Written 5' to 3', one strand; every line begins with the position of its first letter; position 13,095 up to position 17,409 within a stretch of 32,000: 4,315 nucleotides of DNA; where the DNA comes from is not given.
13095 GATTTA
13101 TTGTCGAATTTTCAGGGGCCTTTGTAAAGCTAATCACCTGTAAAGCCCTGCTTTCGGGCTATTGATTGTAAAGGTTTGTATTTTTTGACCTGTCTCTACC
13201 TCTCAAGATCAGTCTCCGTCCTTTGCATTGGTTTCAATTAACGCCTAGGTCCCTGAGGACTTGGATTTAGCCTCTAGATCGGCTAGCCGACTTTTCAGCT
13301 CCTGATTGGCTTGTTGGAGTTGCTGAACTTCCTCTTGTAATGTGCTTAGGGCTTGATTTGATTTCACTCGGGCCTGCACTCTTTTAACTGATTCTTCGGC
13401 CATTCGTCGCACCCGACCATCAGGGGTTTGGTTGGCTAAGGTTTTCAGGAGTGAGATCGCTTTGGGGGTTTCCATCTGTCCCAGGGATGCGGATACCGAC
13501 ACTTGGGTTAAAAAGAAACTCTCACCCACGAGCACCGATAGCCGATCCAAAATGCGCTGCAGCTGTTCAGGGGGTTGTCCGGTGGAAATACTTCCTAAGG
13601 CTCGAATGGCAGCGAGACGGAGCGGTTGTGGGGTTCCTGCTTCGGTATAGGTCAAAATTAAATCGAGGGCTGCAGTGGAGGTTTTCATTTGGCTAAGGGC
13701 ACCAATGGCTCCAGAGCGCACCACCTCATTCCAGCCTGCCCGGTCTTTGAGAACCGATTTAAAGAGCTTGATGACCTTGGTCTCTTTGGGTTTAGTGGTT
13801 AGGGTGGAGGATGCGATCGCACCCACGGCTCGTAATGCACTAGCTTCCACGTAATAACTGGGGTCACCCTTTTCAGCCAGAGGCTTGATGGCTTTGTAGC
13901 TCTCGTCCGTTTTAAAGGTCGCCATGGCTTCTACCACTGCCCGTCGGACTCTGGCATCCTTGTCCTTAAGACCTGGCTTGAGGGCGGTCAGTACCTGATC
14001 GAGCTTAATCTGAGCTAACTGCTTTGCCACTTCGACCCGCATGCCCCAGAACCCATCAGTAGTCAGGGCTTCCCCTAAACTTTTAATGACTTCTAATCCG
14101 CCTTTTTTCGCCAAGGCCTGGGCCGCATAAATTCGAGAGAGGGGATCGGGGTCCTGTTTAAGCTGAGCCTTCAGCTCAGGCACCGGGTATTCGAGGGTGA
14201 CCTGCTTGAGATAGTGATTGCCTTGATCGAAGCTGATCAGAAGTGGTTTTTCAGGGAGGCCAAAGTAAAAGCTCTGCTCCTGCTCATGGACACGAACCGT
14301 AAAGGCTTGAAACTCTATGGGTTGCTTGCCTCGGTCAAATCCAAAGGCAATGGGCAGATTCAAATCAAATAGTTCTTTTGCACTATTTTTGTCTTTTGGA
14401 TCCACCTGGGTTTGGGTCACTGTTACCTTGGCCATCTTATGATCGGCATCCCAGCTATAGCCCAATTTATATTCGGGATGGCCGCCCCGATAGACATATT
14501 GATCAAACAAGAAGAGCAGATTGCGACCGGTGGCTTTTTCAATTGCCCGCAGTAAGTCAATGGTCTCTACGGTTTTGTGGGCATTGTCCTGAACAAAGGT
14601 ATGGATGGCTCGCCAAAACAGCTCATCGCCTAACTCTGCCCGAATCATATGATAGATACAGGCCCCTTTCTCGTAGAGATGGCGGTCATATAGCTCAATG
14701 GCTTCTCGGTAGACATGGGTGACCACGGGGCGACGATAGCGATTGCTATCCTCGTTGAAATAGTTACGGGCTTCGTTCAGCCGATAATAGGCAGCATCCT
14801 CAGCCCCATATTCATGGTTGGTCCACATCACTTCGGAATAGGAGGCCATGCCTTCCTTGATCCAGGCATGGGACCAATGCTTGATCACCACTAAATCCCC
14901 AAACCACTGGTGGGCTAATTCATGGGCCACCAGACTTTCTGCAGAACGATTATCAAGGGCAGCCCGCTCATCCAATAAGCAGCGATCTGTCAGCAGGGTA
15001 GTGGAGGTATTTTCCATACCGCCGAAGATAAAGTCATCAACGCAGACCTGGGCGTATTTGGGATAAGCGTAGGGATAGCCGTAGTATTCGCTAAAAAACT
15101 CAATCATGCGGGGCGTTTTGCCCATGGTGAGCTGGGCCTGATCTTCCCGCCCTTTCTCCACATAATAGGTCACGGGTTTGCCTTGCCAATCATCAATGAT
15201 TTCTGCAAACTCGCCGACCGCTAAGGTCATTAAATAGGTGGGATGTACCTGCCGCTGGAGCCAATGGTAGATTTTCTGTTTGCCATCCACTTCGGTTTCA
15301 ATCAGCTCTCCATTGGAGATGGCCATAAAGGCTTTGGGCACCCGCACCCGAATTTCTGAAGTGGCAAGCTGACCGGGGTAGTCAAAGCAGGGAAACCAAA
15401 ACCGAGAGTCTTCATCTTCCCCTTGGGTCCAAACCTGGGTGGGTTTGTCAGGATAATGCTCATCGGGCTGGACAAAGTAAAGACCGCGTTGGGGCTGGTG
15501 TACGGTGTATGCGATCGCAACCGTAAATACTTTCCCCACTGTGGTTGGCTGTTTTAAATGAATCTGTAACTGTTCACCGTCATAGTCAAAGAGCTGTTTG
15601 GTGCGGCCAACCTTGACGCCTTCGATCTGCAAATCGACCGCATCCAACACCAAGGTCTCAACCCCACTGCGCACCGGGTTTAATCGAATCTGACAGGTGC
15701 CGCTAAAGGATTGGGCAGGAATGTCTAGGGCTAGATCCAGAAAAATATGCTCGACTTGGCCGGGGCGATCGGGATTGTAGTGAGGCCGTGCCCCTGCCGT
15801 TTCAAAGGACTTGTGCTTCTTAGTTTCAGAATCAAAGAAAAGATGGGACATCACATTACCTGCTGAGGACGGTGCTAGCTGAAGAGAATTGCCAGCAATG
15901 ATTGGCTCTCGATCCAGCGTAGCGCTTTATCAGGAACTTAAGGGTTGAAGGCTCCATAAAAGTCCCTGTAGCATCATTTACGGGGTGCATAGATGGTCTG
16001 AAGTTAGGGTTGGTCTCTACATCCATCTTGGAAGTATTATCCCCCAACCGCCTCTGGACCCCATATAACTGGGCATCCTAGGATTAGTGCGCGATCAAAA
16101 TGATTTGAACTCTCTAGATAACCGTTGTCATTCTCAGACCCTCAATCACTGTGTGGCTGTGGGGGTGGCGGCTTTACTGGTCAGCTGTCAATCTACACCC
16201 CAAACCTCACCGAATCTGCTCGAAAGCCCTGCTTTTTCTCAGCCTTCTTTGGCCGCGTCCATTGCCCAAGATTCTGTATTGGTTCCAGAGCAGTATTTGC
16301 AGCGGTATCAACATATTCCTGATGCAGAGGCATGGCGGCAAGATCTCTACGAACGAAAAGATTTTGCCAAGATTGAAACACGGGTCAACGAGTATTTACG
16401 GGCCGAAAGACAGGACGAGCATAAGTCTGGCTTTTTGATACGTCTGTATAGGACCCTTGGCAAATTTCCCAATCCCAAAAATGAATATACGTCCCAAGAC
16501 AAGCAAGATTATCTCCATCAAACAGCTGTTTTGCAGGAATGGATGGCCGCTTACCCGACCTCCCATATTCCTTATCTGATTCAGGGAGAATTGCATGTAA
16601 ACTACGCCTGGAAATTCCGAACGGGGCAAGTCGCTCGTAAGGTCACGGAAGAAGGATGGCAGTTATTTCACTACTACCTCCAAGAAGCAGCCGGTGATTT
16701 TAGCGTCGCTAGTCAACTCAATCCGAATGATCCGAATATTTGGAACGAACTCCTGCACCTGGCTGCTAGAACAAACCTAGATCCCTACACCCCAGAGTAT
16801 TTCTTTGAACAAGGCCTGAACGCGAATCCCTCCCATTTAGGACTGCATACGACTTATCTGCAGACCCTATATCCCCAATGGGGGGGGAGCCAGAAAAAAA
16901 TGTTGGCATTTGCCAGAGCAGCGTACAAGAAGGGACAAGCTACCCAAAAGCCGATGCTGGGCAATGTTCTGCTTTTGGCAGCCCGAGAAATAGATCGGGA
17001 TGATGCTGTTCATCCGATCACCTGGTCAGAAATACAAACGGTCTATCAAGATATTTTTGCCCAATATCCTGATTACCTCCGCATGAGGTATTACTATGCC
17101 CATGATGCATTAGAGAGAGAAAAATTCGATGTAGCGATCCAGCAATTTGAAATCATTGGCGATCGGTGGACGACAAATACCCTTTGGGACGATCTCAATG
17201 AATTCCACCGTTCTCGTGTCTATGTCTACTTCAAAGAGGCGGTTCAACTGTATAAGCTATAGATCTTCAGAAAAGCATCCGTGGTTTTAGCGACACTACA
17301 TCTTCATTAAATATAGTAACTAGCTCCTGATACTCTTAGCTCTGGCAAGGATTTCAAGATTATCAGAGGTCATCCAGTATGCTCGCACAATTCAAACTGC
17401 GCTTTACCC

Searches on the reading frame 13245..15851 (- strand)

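Call 44: search_protein_families(library=pfam, proteins=[window:13245-15851:-], max_evalue=0.0001)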
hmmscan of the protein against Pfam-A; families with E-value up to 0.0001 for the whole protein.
window:13245-15851:- (868 aa): 6 families
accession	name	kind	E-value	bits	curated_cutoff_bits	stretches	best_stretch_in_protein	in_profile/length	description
PF01433.26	Peptidase_M1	-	6.8e-59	199.5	27.7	1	243-452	3-218/218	Peptidase family M1 domain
PF13646.12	HEAT_2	-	2.9e-38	130.4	27.7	5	557-644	1-88/88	HEAT repeats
PF17900.6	Peptidase_M1_N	-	2.3e-29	103.3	25.8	1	24-207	4-186/186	Peptidase M1 N-terminal domain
PF03130.22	HEAT_PBS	-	6.8e-10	38.9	20.9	0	605-630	2-27/27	PBS lyase HEAT-like repeat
PF02985.28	HEAT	-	7.2e-07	29.3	23.5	0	621-646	2-27/31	HEAT repeat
PF13513.12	HEAT_EZ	-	1.5e-05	25.8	27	0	744-772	3-34/55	HEAT-like repeat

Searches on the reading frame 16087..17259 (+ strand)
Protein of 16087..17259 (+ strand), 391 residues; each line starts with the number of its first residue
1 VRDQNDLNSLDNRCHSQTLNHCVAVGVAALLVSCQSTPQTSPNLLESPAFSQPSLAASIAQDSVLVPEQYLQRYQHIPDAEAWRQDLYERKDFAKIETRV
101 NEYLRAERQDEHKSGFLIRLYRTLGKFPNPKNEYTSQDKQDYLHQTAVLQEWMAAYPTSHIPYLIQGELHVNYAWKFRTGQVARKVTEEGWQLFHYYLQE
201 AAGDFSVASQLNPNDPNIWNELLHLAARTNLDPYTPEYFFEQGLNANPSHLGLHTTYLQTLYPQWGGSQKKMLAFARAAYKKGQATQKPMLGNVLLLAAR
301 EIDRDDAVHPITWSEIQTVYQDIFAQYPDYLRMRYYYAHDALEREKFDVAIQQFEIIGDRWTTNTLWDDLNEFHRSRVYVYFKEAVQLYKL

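Call 44: search_protein_families(library=pfam, proteins=[window:16087-17259:+], max_evalue=0.0001)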
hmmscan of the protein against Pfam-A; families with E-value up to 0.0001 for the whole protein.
window:16087-17259:+ (391 aa): 1 family
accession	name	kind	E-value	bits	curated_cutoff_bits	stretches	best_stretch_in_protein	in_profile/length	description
PF13226.11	DUF4034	-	1e-08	35.4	21.3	0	145-191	57-103/274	Domain of unknown function (DUF4034)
